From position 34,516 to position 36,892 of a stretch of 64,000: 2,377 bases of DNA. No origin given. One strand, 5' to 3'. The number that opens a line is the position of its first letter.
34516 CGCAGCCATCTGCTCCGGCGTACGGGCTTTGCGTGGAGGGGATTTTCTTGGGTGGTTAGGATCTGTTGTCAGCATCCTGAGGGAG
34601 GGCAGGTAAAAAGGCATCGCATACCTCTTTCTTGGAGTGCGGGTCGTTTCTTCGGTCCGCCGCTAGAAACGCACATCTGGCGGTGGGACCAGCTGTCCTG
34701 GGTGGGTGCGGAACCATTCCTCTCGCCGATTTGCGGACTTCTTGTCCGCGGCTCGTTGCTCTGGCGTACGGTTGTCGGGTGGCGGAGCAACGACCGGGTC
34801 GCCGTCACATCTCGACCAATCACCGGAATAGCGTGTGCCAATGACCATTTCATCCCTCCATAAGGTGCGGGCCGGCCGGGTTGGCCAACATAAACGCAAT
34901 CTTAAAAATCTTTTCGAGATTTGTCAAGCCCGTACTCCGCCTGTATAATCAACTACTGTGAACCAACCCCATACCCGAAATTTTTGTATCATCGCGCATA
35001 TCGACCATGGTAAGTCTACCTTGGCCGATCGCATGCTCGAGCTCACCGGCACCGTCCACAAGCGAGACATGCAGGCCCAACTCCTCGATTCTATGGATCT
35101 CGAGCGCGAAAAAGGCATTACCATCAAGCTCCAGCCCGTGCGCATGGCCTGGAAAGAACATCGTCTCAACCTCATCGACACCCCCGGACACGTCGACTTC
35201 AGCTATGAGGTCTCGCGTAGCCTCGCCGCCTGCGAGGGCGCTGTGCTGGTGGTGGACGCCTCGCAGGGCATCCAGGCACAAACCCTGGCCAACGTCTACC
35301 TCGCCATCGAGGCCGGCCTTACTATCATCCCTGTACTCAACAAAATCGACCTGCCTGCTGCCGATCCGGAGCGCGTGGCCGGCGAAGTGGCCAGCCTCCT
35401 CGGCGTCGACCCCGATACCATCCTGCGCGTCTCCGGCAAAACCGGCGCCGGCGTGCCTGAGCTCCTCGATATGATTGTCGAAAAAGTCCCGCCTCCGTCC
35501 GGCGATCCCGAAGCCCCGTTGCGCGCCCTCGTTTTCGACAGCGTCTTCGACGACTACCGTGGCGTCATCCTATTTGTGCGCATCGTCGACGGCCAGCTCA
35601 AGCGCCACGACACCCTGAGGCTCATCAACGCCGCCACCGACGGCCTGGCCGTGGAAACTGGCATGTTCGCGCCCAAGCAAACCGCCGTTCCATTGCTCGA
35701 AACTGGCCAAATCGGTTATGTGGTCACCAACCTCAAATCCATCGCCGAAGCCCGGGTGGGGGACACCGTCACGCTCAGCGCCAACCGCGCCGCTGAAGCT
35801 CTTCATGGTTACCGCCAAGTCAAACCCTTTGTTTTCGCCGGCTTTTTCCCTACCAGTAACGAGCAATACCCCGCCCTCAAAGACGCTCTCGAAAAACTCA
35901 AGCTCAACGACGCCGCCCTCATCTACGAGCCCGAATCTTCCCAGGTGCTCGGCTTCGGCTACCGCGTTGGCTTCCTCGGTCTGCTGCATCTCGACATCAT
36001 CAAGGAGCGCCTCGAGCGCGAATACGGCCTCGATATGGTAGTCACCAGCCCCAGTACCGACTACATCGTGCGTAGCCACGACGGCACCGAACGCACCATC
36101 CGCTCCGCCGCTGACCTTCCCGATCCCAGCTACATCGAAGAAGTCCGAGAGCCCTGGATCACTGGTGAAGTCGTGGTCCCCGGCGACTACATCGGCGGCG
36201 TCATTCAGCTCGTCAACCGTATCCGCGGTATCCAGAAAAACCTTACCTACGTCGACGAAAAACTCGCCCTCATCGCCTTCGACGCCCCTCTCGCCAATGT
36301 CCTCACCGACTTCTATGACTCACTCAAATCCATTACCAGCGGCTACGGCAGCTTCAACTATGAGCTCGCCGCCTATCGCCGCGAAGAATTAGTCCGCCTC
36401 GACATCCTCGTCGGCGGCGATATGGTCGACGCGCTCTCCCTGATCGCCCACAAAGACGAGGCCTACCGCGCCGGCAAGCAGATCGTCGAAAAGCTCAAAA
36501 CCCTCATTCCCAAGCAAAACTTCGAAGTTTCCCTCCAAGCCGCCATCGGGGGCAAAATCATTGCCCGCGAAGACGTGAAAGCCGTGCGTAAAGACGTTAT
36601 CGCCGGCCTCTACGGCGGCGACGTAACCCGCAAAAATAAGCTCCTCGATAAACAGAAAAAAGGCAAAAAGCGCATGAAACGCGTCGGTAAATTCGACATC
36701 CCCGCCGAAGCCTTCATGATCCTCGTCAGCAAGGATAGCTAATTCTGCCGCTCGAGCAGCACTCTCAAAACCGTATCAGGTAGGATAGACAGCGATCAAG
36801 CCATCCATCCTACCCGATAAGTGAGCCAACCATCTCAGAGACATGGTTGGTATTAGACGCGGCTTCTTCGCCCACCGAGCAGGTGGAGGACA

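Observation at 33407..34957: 1.55-kb gap with no credible protein-coding gene, holding a candidate ncRNA that ends ...AAGCUCCACCA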

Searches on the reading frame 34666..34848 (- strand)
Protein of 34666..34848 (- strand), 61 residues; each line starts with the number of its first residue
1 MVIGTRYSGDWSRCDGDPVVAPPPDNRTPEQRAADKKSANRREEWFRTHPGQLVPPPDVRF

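Call 52: search_protein_representatives(alignment_id=A2)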
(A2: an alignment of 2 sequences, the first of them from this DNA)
Query: 2 sequences, 65 profile positions. Proteins with E-value up to 0.001 (for the whole library): 2; up to 1e-10: 1; up to 1e-30: 0. The best 2 are listed.
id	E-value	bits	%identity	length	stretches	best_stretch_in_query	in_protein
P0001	7.7e-30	119.3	-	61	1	1-65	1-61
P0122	1.0e-08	51.6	-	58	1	10-64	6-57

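Call 54: find_encoding_contigs(protein=P0122, flank=8000, max_places=6)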
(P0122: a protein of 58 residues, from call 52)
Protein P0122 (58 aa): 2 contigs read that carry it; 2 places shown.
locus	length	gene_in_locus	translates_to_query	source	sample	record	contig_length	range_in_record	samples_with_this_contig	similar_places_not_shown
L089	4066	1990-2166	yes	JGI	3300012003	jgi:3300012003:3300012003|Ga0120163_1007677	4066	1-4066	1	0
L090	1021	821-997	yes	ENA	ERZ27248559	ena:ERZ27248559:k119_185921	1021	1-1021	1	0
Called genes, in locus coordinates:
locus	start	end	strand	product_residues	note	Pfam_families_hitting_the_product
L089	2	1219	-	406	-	?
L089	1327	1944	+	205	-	-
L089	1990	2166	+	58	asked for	-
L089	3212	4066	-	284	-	?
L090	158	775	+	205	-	-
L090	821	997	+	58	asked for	-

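Call 61: search_protein_families(library=pfam, proteins=[L089:1327-1944:+, P0122], max_evalue=1)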
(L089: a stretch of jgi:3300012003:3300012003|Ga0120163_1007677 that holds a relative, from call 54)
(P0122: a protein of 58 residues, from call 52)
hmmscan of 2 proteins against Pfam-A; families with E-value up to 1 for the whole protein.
L089:1327-1944:+ (205 aa): 0 families

P0122 (58 aa): 1 family
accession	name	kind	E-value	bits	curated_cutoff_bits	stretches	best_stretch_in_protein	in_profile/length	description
PF02720.22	DUF222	-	0.2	11.4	24.4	1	22-34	199-211/306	Domain of unknown function (DUF222)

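Call 62: search_protein_families(library=phrogs, proteins=[L089:1327-1944:+, P0122], max_evalue=1)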
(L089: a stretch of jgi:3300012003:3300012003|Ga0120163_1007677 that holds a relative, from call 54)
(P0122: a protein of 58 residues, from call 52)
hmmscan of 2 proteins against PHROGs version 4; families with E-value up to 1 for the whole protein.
L089:1327-1944:+ (205 aa): 0 families

P0122 (58 aa): 1 family
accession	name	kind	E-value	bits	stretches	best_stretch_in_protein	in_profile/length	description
phrog_831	-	unknown function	0.66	11.4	1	14-46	14-46/70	-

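Call 63: search_protein_families(library=padloc, proteins=[L089:1327-1944:+, P0122], max_evalue=1)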
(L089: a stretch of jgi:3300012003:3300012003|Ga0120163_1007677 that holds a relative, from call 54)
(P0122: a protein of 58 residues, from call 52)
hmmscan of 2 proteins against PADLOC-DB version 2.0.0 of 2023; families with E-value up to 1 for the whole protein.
L089:1327-1944:+ (205 aa): 0 families

P0122 (58 aa): 0 families

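Call 81: find_homologous_proteins(query=L089:1327-1944:+, max_evalue=0.001)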
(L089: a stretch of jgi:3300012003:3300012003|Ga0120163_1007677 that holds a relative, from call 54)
Query L089:1327-1944:+ (205 aa): 1 proteins with E <= 0.001 among 475 candidates.
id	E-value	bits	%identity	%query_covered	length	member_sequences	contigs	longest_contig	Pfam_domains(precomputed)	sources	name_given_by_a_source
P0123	9.4e-135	465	100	100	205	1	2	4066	-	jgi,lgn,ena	-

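Call 93: find_encoding_contigs(protein=P0123, flank=10000, max_places=10)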
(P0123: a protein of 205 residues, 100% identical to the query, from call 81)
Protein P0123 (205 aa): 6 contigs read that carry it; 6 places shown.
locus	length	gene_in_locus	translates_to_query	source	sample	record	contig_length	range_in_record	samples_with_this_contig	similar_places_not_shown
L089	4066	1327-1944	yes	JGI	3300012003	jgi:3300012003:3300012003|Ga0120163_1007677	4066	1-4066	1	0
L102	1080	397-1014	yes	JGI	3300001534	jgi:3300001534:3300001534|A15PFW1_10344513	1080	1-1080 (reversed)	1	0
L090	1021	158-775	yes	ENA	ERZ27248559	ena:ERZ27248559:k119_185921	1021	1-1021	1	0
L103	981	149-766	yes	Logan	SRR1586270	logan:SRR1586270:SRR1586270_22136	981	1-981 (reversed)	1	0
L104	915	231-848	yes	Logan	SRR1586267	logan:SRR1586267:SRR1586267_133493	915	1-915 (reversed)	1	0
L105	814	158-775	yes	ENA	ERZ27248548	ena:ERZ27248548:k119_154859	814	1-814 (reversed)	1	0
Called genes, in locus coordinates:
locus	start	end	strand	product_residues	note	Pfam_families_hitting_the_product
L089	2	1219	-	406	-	?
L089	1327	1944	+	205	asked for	-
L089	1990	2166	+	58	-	-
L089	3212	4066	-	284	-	?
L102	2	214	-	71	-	?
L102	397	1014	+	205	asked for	-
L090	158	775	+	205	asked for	-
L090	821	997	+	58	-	-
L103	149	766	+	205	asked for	-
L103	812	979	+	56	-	?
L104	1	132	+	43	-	?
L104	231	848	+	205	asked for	-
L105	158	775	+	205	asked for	-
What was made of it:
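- Tried and rejected: Its other contigs are too short to reach the RNA (calls 81, 93).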

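Call 100: predict_structure(protein=P0123)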
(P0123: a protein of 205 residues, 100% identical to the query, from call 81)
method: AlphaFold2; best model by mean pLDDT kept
length: 205 residues; sequences in the alignment: 1
mean_pLDDT: 38.4   pTM: 0.29
mean pLDDT of the five models: 38.4, 37.7, 36.9, 36.3, 32.1
residues with pLDDT >= 90: 0; 70-90: 0; 50-70: 8; < 50: 197
segments of 3 or more residues with pLDDT < 50: 1-93, 99-102, 107-145, 147-176, 179-205
pLDDT, mean of each block of 10 residues (from residue 1): 21 23 24 34 43 37 33 32 40 48 47 33 39 45 44 47 45 45 47 43 32
secondary structure, 60 per line:
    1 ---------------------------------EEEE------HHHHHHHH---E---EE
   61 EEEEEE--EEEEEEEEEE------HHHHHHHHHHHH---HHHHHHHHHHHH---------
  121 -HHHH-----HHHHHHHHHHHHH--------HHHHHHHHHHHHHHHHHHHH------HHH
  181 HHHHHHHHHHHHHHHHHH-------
elements in order: E34-37 H44-51 E59-66 E69-78 H85-96 H100-111 H122-125 H131-143 H152-171 H178-198
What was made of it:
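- Tried and rejected: Its AlphaFold model is unusable, with pLDDT 38 (call 100).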

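Call 101: predict_structure(alignment_id=A2)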
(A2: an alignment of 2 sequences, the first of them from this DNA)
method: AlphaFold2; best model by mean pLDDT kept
length: 61 residues; sequences in the alignment: 2
mean_pLDDT: 69.6   pTM: 0.40
mean pLDDT of the five models: 69.6, 65.2, 64.5, 63.4, 63.1
residues with pLDDT >= 90: 0; 70-90: 36; 50-70: 17; < 50: 8
segments of 3 or more residues with pLDDT < 50: 1-3
pLDDT, mean of each block of 10 residues (from residue 1): 48 54 72 80 86 77 71
secondary structure, 60 per line:
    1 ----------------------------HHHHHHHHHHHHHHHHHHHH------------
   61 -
elements in order: H29-48
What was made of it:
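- Closest known: ColE1-type replication control. Different: The small protein is predicted as a single helix, not a helical hairpin (call 101).
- Tried and rejected: The ORF A model is a single helix, so I ran no fold search (call 101).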

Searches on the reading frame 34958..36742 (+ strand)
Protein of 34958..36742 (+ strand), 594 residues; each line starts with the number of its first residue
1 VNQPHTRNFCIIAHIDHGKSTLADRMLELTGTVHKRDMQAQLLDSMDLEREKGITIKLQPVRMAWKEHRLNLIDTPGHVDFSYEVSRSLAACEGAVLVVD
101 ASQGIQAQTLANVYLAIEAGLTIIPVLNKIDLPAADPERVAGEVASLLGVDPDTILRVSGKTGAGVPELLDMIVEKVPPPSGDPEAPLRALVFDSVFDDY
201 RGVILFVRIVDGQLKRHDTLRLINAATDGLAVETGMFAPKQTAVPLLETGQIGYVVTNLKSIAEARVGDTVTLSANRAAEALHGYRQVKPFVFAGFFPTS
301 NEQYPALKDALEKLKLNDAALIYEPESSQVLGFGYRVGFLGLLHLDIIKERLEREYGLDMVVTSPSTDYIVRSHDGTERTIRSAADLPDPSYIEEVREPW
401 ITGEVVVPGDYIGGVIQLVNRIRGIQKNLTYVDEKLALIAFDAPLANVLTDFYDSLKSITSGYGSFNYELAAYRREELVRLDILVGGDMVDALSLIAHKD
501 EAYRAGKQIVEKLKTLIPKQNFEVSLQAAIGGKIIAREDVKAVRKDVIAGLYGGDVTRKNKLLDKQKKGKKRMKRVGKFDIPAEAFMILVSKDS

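Call 9: find_encoding_contigs(protein=window:34958-36742:+, flank=10000, max_places=10)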
Protein window:34958-36742:+ (594 aa): no gene with exactly this product is on record in the collection.

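Call 11: find_related_loci(query=window:34958-36742:+, collection=genome_contigs, flank=6000)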
Query window:34958-36742:+ (594 aa) in genome_contigs; peptide patterns used: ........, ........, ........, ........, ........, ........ (x = any residue, [..] = any of these).
599 stretches matched a pattern (row limit reached: there are more); 578 encode a relative of the query (tblastn E <= 1e-3); the best 80 are kept; 80 distinct loci.
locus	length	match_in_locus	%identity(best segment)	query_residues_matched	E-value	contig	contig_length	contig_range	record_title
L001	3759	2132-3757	96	1-542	0e+0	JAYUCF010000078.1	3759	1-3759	MAG: bacterium isolate GFS_6887 GFS_6887_77, whole genome shotgun sequence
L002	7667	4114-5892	78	1-593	0e+0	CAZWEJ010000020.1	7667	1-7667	MAG TPA_asm: uncultured Candidatus Saccharimonadales bacterium isolate SRP133034_co1_271 genome assembly, contig: NODE_8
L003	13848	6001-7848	79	1-593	0e+0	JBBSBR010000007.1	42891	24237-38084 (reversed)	MAG: Candidatus Saccharimonadia bacterium isolate La6_metabat2.164 La6_metabat2.164_K_3403620_L_42891_cov_39.9294, whole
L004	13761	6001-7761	72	7-593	0e+0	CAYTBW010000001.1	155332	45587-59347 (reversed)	MAG TPA_asm: uncultured Candidatus Saccharibacteria bacterium isolate SRP285395_co2_395 genome assembly, contig: NODE_10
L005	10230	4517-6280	71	6-593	0e+0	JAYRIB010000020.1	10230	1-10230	MAG: Candidatus Saccharimonadia bacterium isolate SZ_szas25bin.42 k141_425463, whole genome shotgun sequence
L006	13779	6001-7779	71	1-593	0e+0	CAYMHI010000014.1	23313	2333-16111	MAG TPA_asm: uncultured Candidatus Saccharibacteria bacterium isolate SRP342105_co2_402 genome assembly, contig: NODE_22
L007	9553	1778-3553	71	2-593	0e+0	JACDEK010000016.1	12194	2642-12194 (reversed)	MAG: Candidatus Saccharibacteria bacterium isolate MGR_bin358 SD2903_NODE_737_length_12194_cov_0.948123, whole genome sh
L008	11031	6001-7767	70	5-593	0e+0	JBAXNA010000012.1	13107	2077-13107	MAG: Candidatus Saccharibacteria bacterium isolate ELA467 MAG467_12, whole genome shotgun sequence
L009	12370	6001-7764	70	6-593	0e+0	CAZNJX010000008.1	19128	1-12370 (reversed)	MAG TPA_asm: uncultured Candidatus Saccharibacteria bacterium isolate binchicken_co105_421 genome assembly, contig: NODE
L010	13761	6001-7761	70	7-593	0e+0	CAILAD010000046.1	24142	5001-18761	uncultured bacterium isolate Umea_bin-07027 genome assembly, contig: bin-07027:46/49, whole genome shotgun sequence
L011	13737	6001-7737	58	7-585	0e+0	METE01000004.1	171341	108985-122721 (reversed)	MAG: candidate division Kazan bacterium RIFCSPLOWO2_01_FULL_48_13 rifcsplowo2_01_scaffold_1952, whole genome shotgun seq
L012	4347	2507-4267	58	7-592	0e+0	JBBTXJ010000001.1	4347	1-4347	MAG: Patescibacteria group bacterium isolate H51-bin222_1 H51_bin222_1_000000000001, whole genome shotgun sequence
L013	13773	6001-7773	57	5-590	0e+0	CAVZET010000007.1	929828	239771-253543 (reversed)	MAG: uncultured Solirubrobacterales bacterium isolate MFD05684.bin.2.228 genome assembly, contig: contig_53064, whole ge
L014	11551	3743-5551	57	1-590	0e+0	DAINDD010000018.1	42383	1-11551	MAG TPA_asm: Chloroflexota bacterium isolate CTOTU41506 NODE_599_length_42383_cov_4.888632, whole genome shotgun sequenc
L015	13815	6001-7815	56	1-593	0e+0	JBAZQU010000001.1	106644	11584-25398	MAG: Candidatus Gracilibacteria bacterium isolate SO_2017_SWC_60 scaffold_215_c1_LP-4_2017, whole genome shotgun sequenc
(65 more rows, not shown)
